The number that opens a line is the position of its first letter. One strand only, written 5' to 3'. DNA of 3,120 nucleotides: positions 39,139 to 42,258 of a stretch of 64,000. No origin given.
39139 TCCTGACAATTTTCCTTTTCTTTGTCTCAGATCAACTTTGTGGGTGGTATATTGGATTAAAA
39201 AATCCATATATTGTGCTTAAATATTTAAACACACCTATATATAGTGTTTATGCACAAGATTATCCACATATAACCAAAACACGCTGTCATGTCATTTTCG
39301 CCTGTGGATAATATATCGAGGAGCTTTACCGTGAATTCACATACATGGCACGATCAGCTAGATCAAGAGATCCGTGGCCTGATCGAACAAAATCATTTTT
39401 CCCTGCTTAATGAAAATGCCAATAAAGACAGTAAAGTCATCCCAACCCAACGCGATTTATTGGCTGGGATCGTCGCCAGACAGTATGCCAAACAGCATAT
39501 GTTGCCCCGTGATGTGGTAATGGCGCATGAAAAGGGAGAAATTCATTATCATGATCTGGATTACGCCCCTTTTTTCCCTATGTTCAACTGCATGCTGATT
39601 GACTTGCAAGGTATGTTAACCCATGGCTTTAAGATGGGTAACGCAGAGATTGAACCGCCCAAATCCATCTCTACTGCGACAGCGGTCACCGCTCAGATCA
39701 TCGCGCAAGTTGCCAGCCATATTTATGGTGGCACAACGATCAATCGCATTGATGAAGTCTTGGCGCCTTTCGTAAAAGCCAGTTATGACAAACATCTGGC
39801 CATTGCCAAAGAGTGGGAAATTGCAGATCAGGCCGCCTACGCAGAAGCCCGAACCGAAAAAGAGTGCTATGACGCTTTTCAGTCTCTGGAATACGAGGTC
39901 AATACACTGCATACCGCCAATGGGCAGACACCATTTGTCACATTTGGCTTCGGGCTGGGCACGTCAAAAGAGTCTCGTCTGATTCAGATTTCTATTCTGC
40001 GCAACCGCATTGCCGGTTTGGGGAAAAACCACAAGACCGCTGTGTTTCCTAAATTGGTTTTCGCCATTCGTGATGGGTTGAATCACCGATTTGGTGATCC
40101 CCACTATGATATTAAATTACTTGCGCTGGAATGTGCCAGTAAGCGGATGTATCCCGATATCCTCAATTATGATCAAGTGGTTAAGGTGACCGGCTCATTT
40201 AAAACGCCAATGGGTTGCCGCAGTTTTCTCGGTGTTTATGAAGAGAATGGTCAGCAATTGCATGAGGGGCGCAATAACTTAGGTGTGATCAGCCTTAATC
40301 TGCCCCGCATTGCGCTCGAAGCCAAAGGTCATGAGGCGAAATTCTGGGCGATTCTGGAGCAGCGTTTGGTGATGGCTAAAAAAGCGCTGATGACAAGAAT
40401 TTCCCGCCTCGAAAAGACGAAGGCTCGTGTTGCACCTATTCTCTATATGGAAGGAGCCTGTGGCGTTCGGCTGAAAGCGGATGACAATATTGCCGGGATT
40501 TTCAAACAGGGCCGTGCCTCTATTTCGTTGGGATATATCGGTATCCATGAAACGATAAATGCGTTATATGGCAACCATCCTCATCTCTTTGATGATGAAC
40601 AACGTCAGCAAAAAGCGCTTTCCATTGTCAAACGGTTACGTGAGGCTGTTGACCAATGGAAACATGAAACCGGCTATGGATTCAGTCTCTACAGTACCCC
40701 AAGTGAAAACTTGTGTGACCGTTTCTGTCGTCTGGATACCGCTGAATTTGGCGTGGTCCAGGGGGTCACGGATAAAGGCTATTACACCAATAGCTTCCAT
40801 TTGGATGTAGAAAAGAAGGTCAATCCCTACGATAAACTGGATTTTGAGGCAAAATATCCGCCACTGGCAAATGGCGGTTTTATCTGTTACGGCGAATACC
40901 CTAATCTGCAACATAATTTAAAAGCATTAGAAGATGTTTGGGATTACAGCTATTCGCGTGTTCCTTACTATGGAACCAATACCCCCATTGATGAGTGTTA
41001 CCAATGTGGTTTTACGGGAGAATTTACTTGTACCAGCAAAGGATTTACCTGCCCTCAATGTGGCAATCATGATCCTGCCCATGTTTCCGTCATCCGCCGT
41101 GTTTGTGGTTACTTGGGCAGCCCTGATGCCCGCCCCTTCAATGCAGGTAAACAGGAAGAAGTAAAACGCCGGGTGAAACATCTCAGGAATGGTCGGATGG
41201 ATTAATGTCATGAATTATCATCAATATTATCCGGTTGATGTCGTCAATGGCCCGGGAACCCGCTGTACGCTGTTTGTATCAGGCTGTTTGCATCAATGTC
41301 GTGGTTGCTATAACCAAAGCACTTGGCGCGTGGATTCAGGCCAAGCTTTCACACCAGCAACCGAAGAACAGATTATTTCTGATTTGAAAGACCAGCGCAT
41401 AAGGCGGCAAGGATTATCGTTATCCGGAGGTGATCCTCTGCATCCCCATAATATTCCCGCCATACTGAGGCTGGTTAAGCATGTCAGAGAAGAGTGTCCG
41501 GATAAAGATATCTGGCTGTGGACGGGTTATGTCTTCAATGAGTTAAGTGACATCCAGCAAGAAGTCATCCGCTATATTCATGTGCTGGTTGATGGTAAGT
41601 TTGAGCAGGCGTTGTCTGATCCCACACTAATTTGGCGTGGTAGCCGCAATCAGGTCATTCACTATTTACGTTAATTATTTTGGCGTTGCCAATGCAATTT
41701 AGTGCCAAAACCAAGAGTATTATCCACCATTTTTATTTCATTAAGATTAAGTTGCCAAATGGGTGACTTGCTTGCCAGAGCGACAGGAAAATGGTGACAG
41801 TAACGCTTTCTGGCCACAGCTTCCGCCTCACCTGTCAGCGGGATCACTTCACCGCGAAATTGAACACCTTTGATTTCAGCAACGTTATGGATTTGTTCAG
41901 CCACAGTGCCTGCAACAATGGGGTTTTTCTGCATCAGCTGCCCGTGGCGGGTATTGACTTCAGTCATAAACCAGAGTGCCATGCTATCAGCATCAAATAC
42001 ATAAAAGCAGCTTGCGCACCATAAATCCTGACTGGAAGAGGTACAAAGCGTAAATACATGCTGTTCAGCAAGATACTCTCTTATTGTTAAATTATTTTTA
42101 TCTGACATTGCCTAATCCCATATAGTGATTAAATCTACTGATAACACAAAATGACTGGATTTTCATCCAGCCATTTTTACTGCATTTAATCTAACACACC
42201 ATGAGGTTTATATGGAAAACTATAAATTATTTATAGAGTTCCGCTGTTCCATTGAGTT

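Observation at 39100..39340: nrdD lacks its ATP-cone; the upstream region is a 60-nt polypyrimidine tract plus inverted DnaA-box-like repeats bracketing the start codon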

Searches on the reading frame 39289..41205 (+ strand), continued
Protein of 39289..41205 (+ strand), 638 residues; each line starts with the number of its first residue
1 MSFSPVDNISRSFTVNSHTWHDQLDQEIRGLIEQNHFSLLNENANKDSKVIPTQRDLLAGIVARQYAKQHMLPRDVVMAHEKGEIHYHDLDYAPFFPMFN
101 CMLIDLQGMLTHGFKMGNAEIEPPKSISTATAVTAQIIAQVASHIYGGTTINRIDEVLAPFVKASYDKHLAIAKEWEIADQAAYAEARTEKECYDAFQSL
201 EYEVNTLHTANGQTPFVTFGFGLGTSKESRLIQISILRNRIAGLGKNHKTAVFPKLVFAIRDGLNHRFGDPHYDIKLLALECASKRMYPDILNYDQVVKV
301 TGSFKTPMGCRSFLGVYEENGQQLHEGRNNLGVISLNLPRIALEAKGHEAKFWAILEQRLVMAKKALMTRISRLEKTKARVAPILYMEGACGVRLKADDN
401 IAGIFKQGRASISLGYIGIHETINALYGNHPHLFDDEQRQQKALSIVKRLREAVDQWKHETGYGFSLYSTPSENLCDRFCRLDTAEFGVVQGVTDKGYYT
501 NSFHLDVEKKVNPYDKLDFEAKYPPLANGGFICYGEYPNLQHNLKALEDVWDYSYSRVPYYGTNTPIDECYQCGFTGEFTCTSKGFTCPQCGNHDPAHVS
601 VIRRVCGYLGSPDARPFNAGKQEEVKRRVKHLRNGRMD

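Call 39: find_encoding_contigs(protein=P0001, flank=1200, max_places=10)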
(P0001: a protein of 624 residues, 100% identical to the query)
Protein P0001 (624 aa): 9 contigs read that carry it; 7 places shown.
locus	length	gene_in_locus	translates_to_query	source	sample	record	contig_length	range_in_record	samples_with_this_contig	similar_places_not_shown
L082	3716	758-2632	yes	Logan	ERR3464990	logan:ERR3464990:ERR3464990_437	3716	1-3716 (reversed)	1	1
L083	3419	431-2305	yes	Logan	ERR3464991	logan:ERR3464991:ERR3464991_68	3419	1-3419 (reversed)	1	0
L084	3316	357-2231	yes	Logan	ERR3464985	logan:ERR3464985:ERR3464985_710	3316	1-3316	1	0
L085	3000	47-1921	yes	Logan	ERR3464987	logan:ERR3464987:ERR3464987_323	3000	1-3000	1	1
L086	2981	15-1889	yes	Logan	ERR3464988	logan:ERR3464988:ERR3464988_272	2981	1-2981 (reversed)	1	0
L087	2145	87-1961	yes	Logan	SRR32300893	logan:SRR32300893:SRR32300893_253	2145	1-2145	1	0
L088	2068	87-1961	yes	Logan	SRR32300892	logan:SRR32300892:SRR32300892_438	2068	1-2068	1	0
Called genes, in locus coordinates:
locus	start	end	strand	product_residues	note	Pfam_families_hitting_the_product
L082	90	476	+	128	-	PF01042:Ribonuc_L-PSP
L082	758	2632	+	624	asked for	PF13597:NRDD, PF01228:Gly_radical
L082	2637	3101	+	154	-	PF13353:Fer4_12, PF04055:Radical_SAM (weak)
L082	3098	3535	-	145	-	PF01243:PNPOx_N (weak)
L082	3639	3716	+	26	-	?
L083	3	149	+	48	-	?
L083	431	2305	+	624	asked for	PF13597:NRDD, PF01228:Gly_radical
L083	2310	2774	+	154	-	PF13353:Fer4_12, PF04055:Radical_SAM (weak)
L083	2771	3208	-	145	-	PF01243:PNPOx_N (weak)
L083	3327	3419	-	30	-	?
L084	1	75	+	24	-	?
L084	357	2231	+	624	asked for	PF13597:NRDD, PF01228:Gly_radical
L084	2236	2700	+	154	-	PF13353:Fer4_12, PF04055:Radical_SAM (weak)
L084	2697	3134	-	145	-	PF01243:PNPOx_N (weak)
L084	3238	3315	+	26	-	?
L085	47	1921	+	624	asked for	PF13597:NRDD, PF01228:Gly_radical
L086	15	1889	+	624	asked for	PF13597:NRDD, PF01228:Gly_radical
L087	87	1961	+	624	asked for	PF13597:NRDD, PF01228:Gly_radical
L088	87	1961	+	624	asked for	PF13597:NRDD, PF01228:Gly_radical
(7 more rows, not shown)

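Call 40: find_encoding_contigs(protein=P0006, flank=1200, max_places=4)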
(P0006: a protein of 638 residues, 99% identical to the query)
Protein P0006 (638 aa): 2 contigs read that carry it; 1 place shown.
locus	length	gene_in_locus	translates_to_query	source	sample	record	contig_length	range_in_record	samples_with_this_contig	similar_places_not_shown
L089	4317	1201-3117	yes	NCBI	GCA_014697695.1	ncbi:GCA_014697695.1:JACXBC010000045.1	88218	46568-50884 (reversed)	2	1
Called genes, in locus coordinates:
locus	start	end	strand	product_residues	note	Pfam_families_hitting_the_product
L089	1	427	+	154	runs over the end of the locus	PF01948:PyrI, PF02748:PyrI_C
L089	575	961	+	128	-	PF01042:Ribonuc_L-PSP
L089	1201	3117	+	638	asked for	PF13597:NRDD, PF01228:Gly_radical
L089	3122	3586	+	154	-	PF13353:Fer4_12, PF04055:Radical_SAM (weak)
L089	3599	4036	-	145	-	PF01243:PNPOx_N (weak)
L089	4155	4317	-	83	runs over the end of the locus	PF07338:YdgH_BhsA-like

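Call 41: find_encoding_contigs(protein=P0007, flank=1200, max_places=4)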
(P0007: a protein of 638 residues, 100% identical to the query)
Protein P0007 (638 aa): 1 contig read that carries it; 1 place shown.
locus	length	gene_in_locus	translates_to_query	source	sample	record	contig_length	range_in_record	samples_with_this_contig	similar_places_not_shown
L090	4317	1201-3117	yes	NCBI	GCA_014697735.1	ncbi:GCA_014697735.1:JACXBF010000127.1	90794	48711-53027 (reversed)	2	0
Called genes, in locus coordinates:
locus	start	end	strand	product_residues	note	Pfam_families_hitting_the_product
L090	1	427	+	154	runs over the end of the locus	PF01948:PyrI, PF02748:PyrI_C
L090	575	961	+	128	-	PF01042:Ribonuc_L-PSP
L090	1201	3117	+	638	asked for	PF13597:NRDD, PF01228:Gly_radical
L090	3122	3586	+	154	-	PF13353:Fer4_12, PF04055:Radical_SAM (weak)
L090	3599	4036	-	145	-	-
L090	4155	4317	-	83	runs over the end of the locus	PF07338:YdgH_BhsA-like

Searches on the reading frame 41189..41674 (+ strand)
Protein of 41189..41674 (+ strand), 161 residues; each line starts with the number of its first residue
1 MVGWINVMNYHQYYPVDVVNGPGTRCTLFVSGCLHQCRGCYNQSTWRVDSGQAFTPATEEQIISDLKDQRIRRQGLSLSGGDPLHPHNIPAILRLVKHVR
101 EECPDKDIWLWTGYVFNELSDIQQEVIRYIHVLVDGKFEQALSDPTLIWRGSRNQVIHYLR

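Call 5: search_protein_families(library=pfam, proteins=[window:41189-41674:+])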
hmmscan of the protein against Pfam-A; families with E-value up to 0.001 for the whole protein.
window:41189-41674:+ (161 aa): 2 families
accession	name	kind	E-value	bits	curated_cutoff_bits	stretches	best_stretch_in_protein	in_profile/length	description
PF13353.11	Fer4_12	-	2.7e-56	190.1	22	1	19-158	1-137/137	4Fe-4S single cluster domain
PF04055.27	Radical_SAM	-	2.9e-06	28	29.5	1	29-100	3-73/166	Radical SAM superfamily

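Call 6: search_protein_families(library=ncbifam, proteins=[window:41189-41674:+])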
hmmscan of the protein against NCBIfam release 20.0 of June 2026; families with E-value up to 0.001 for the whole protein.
window:41189-41674:+ (161 aa): 14 families
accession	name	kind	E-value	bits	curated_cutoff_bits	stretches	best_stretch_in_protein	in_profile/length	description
NF008335.0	PRK11121.1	equivalog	1.8e-85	284.4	199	1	8-161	1-154/154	anaerobic ribonucleoside-triphosphate reductase-activating protein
TIGR02491.1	NrdG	equivalog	5.4e-61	205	126.1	1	9-160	1-153/154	anaerobic ribonucleoside-triphosphate reductase activating protein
TIGR02493.1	PFLA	equivalog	2.9e-12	46.4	231.75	1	15-99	7-90/235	pyruvate formate-lyase-activating protein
TIGR02826.1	RNR_activ_nrdG3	equivalog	5.3e-11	42.6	151.7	1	28-142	20-123/148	anaerobic ribonucleoside-triphosphate reductase activating protein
NF008356.0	PRK11145.1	equivalog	2.3e-09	36.9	375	1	9-81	6-79/246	pyruvate formate lyase 1-activating protein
TIGR02495.1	NrdG2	equivalog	6.8e-09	35.3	131.15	1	11-99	3-89/193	anaerobic ribonucleoside-triphosphate reductase activating protein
TIGR04041.1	activase_YjjW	hypoth_equivalog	2.2e-07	30.6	250.2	1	15-47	9-41/276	YjjW family glycine radical enzyme activase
TIGR02494.1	PFLE_PFLC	subfamily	8.1e-06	25.3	174.35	1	18-54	9-45/293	glycyl-radical enzyme activating protein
NF033717.2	HPDL_rSAM_activ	equivalog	9.4e-06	25.1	420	1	18-54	14-50/311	4-hydroxyphenylacetate decarboxylase activase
NF048010.1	SfplDhtActHpsHDes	equivalog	9e-05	21.4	430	0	17-55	15-53/298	(2S)-3-sulfopropanediol dehydratase activating enzyme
TIGR04003.1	rSAM_BssD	equivalog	0.00017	20.9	496.45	0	18-47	11-40/314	[benzylsuccinate synthase]-activating enzyme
NF043069.1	T4HPD_activ_SAM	equivalog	0.0002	20.8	425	0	17-49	11-43/299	trans-4-hydroxy-L-proline dehydratase activase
NF033719.1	ind_deCO2_activ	equivalog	0.00051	19.5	425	0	18-44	11-37/302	indoleacetate decarboxylase activase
TIGR03365.1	Bsubt_queE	equivalog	0.00073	19.1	206.1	0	27-97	24-97/238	7-carboxy-7-deazaguanine synthase QueE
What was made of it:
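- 41210..41674 (+): nrdG, the radical-SAM activase, 154 aa. NCBIfam PRK11121 matches residues 8-161 of the longer ORF to profile positions 1-154 (call 6).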

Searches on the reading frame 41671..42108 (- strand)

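Call 5: search_protein_families(library=pfam, proteins=[window:41671-42108:-])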
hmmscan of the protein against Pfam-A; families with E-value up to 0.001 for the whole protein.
window:41671-42108:- (145 aa): 1 family
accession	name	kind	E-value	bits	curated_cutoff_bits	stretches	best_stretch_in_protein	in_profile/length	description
PF01243.27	PNPOx_N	-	1.7e-05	25.6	28.1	1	9-96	5-81/120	Pyridoxamine 5'-phosphate oxidase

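Call 6: search_protein_families(library=ncbifam, proteins=[window:41671-42108:-])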
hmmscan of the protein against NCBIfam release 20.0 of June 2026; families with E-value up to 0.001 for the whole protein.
window:41671-42108:- (145 aa): 1 family
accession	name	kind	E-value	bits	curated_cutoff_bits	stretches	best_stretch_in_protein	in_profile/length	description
NF002900.0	PRK03467.1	equivalog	3.2e-67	225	176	1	5-144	6-145/150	YhbP family protein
